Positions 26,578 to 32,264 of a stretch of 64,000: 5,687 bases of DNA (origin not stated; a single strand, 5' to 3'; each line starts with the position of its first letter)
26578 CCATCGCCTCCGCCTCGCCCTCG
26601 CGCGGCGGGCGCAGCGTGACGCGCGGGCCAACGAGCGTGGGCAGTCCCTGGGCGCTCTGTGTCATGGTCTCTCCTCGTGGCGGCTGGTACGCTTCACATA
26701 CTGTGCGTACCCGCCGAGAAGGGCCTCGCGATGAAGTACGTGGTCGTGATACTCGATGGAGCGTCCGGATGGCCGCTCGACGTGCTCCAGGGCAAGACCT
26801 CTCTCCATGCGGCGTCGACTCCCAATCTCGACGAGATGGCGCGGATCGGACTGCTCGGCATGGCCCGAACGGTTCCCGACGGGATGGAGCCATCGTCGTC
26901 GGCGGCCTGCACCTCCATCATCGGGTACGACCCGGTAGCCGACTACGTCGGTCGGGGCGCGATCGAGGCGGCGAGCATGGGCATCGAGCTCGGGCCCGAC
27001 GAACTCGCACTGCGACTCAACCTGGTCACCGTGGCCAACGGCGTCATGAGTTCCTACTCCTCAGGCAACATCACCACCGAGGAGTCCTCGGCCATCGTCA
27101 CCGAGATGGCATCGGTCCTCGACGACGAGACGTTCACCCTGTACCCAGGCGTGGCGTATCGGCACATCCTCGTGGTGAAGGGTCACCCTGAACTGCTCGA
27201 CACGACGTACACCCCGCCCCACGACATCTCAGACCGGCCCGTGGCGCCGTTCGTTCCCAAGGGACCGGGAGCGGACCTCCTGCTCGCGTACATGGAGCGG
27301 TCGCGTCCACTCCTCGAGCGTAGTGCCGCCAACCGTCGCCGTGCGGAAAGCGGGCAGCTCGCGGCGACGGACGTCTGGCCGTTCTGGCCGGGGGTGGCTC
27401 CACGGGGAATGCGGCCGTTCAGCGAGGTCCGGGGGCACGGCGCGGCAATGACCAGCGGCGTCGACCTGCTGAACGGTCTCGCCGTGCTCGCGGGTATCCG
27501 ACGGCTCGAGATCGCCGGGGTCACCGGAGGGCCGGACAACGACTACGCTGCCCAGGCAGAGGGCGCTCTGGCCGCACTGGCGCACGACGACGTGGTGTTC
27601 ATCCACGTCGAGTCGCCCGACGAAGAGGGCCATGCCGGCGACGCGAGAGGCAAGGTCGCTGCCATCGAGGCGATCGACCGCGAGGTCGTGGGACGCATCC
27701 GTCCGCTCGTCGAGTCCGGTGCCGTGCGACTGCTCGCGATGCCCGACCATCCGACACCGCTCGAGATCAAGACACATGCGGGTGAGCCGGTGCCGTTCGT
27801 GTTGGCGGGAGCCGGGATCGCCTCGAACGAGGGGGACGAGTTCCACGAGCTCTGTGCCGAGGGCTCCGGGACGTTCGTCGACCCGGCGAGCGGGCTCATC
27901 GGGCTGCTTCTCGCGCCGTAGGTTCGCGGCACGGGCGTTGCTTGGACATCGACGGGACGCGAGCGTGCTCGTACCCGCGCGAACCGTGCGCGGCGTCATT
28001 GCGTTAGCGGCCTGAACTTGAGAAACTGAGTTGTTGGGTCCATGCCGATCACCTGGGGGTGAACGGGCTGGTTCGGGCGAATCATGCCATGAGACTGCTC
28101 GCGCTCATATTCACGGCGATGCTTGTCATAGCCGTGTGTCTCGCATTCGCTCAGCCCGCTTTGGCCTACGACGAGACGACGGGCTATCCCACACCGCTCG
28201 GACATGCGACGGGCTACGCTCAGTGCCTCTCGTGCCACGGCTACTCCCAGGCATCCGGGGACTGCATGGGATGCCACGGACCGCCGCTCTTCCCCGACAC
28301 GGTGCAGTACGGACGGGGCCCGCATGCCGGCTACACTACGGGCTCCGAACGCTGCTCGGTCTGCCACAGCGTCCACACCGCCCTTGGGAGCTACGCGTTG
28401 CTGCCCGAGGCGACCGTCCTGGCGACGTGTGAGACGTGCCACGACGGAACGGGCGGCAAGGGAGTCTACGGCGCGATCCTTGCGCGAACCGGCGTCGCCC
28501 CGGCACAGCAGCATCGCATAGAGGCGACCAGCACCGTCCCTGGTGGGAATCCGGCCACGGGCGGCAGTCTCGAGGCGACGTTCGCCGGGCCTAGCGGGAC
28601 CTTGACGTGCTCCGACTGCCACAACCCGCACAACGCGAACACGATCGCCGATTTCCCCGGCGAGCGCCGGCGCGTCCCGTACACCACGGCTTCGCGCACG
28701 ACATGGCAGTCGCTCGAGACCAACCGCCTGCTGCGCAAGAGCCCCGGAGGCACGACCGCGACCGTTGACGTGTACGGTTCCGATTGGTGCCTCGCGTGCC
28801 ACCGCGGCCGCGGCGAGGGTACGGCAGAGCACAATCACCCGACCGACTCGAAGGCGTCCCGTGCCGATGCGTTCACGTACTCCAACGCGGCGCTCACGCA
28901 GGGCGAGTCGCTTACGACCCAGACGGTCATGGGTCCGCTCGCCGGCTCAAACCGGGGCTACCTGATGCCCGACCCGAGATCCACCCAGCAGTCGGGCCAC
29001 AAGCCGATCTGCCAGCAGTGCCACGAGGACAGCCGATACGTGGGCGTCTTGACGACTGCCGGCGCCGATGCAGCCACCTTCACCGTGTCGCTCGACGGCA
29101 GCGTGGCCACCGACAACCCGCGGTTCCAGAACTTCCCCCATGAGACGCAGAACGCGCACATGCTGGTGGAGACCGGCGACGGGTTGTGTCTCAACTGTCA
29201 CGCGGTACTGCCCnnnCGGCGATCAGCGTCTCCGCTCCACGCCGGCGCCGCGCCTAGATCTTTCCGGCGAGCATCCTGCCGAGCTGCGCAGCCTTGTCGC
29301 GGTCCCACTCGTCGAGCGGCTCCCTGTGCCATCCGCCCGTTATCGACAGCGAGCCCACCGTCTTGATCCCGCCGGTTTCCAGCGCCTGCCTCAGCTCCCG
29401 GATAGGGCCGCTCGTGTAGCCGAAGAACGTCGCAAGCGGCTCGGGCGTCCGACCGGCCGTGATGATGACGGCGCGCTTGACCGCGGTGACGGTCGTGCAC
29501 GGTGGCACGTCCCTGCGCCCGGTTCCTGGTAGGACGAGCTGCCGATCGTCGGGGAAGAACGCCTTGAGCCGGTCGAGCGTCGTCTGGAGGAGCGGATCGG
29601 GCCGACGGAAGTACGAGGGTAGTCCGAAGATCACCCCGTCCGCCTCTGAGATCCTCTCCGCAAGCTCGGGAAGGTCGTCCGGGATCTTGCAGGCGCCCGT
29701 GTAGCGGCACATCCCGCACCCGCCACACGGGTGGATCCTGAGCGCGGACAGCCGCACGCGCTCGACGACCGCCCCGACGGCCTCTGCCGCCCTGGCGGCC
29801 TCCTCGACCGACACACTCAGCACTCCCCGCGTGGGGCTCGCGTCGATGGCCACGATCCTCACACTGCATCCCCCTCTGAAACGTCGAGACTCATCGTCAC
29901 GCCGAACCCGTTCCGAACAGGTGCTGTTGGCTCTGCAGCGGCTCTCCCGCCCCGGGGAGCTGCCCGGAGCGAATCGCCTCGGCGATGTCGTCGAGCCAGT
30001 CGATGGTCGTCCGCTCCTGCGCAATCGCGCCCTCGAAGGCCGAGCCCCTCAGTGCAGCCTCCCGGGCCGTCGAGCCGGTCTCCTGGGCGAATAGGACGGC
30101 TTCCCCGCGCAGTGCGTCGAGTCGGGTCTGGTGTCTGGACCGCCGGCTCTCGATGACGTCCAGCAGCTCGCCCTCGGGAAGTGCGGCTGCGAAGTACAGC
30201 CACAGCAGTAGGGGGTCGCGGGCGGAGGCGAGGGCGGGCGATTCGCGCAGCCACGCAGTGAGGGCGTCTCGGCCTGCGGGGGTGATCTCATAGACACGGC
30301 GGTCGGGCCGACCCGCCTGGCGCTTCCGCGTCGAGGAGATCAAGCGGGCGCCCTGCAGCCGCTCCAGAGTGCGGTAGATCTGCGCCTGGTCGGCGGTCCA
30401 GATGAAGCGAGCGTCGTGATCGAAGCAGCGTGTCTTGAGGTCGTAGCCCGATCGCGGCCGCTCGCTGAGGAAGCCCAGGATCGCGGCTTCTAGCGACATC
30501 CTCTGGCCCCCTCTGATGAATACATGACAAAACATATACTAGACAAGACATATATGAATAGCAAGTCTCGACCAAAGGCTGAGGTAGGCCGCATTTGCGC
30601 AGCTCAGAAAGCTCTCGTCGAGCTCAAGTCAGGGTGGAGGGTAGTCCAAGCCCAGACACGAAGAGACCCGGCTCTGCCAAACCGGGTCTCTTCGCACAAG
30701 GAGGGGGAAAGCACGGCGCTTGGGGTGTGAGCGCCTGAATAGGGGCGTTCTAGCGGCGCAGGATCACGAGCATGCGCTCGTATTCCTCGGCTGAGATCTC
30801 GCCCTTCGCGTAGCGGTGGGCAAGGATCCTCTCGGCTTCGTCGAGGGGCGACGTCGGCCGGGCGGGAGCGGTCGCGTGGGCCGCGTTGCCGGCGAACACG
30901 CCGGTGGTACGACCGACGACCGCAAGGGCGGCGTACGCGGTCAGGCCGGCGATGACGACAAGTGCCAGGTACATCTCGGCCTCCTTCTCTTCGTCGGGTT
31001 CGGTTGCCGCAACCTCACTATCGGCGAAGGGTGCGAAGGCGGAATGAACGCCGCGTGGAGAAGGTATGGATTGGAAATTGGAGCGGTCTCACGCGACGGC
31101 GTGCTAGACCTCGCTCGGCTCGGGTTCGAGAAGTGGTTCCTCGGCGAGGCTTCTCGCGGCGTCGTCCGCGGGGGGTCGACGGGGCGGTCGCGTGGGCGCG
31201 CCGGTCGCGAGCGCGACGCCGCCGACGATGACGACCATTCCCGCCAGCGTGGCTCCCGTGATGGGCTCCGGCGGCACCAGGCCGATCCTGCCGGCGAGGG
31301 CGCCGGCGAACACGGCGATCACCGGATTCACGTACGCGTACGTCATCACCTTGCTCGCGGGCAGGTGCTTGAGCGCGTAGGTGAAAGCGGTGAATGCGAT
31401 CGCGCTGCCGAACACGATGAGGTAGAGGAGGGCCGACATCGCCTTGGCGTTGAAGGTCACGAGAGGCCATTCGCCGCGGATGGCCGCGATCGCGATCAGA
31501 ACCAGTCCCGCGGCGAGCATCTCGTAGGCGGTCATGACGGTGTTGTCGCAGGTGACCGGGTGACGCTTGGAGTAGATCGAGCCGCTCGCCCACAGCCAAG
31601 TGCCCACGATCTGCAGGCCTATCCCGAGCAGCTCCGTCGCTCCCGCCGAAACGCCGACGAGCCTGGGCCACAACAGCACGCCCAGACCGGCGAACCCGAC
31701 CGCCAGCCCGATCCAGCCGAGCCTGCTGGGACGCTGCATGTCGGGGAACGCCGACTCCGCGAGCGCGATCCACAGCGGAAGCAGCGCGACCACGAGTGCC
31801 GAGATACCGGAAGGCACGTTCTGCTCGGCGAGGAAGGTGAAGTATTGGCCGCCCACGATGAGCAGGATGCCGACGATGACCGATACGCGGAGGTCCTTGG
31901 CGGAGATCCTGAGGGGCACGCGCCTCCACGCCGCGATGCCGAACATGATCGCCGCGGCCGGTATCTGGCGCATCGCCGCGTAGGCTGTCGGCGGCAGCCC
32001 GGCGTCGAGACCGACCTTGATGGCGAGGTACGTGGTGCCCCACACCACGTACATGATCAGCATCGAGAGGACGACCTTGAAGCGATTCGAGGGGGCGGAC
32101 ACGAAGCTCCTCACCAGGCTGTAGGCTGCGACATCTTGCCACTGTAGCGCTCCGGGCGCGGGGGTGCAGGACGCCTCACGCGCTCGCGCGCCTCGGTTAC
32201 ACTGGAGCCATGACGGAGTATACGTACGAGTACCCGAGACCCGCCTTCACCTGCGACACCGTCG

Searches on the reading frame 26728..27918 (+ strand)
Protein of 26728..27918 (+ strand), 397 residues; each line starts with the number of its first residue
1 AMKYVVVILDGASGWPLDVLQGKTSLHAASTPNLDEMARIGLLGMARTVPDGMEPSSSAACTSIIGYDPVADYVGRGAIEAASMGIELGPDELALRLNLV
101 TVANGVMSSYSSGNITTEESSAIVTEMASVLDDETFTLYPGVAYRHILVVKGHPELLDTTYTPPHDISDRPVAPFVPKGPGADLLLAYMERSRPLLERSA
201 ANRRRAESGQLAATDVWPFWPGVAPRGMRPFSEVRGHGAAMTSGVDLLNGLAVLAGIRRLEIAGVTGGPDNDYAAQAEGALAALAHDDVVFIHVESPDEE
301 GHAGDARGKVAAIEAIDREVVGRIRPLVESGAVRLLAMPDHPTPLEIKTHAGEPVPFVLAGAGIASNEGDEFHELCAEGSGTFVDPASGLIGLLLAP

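Call 20: search_protein_families(library=pfam, proteins=[window:26728-27918:+], max_evalue=0.001)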
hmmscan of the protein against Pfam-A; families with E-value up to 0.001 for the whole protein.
window:26728-27918:+ (397 aa): 2 families
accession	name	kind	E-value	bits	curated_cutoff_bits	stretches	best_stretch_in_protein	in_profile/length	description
PF10143.14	PhosphMutase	-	6.1e-44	150.3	21.5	1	38-202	1-170/170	2,3-bisphosphoglycerate-independent phosphoglycerate mutase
PF01676.23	Metalloenzyme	-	2.9e-32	112.6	24.3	1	2-367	1-228/252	Metalloenzyme superfamily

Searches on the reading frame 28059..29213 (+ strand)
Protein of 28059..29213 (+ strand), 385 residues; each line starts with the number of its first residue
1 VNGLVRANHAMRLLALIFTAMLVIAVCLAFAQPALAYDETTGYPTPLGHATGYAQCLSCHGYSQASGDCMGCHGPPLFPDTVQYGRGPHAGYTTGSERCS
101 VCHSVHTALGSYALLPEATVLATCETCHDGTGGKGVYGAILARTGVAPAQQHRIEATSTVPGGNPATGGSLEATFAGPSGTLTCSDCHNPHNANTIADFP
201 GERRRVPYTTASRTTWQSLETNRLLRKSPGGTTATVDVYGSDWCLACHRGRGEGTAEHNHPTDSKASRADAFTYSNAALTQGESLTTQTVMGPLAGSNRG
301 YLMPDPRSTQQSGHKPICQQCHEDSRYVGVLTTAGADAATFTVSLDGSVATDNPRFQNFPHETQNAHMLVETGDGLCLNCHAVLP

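Call 20: search_protein_families(library=pfam, proteins=[window:28059-29213:+], max_evalue=0.001)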
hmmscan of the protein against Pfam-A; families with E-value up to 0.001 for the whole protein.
window:28059-29213:+ (385 aa): 4 families
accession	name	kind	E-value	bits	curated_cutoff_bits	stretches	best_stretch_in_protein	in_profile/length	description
PF09699.15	Paired_CXXCH_1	-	1.6e-15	56.9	20.6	2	89-131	1-39/41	Doubled CXXCH motif (Paired_CXXCH_1)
PF14522.11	Cytochrome_C7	-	3e-10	40.2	24.8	1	66-129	13-67/67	Cytochrome c7 and related cytochrome c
PF14537.11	Cytochrom_c3_2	-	2e-08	35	25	1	49-129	2-79/79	Cytochrome c3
PF22678.1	Cytochrom_c_NrfB-like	-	0.00041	21.2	27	0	63-127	30-89/89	Cytochrome c-type protein NrfB-like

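Call 52: search_solved_structures(query=window:28059-29213:+, max_evalue=1)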
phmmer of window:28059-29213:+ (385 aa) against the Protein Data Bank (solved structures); distinct sequences matched with E-value up to 1: 2.
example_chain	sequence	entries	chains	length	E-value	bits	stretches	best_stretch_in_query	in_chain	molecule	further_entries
7tfs_A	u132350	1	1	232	3.6e-05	26.1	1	166-265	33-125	Cytochrome c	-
2ozy_A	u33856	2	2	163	0.13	14.4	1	64-129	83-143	Cytochrome c-type protein nrfB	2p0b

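Call 53: search_protein_families(library=ncbifam, proteins=[window:28059-29213:+], max_evalue=0.01)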
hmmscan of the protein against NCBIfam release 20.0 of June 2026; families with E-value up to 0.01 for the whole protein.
window:28059-29213:+ (385 aa): 4 families
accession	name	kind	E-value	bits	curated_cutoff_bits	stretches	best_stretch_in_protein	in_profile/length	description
TIGR01905.1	paired_CXXCH_1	subfamily_domain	3.2e-08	33.4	25.2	1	360-382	15-37/41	doubled CXXCH domain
NF047727.1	4hemeCytCCctA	equivalog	7.5e-07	29.3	180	0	177-195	76-94/109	tetraheme c-type cytochrome CctA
NF041028.1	decahem_GSU2203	exception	2.3e-05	23.8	325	0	63-132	98-159/317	GSU2203 family decaheme c-type cytochrome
TIGR03508.1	decahem_SO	subfamily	0.00025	20.6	192.2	0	179-195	141-157/258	DmsE family decaheme c-type cytochrome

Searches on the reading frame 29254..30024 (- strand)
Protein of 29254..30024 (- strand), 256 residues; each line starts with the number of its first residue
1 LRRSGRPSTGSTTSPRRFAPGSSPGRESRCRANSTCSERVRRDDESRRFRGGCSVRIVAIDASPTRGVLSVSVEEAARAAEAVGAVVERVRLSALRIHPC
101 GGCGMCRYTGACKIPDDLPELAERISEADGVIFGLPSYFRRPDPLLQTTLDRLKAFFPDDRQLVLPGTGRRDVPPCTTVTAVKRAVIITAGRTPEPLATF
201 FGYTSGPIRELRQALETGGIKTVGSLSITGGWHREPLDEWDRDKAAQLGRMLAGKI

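Call 20: search_protein_families(library=pfam, proteins=[window:29254-30024:-], max_evalue=0.001)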
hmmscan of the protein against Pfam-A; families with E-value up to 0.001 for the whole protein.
window:29254-30024:- (256 aa): 1 family
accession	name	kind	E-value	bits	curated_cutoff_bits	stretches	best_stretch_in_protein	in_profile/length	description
PF03358.20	FMN_red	-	3.1e-13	50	24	1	56-158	2-99/152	NADPH-dependent FMN reductase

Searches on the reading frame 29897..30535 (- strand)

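Call 77: search_protein_families(library=pfam, proteins=[window:29897-30535:-], max_evalue=0.001)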
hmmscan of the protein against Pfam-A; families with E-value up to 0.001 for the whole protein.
window:29897-30535:- (212 aa): 2 families
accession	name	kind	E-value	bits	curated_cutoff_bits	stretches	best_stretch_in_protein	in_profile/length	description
PF03551.20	PadR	-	2.4e-14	53.5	27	1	19-93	1-74/75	Transcriptional regulator PadR-like family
PF10400.15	Vir_act_alpha_C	-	3.4e-10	40.9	22.4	1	106-188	2-77/78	Virulence activator alpha C-term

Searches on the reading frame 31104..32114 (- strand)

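Call 77: search_protein_families(library=pfam, proteins=[window:31104-32114:-], max_evalue=0.001)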
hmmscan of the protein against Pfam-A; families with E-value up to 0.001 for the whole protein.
window:31104-32114:- (336 aa): 1 family
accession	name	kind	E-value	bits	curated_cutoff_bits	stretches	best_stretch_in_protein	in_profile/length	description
PF00892.27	EamA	-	1.3e-30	106.9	28.2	2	163-303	2-133/135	EamA-like transporter family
